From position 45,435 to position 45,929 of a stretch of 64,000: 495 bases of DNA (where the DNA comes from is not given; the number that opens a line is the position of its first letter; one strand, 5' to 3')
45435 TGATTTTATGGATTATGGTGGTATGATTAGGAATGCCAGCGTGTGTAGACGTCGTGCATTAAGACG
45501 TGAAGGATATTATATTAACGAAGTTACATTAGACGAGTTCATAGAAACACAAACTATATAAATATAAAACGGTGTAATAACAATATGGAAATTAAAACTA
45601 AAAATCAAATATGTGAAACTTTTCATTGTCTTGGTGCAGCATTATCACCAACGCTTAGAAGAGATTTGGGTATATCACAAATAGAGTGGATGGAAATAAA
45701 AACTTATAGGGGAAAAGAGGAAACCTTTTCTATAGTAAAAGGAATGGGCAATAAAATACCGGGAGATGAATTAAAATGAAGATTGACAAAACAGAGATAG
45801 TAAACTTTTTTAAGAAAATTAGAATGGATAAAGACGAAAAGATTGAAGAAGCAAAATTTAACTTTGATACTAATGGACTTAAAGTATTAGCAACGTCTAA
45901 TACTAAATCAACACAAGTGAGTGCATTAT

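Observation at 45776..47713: Clamp loader (RFC small-subunit-like) with an adjacent PCNA-like candidate, an archaeo-eukaryotic replisome module in a mobile element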

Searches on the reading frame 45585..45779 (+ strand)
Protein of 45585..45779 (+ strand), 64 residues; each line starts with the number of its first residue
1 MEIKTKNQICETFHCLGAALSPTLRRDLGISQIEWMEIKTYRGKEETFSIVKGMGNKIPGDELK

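Call 3: search_protein_families(library=pfam, proteins=[window:45585-45779:+], max_evalue=0.1)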
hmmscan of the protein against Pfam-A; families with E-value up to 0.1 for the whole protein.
window:45585-45779:+ (64 aa): 0 families

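Call 4: search_protein_families(library=phrogs, proteins=[window:45585-45779:+], max_evalue=0.1)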
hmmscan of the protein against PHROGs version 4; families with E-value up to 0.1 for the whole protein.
window:45585-45779:+ (64 aa): 0 families
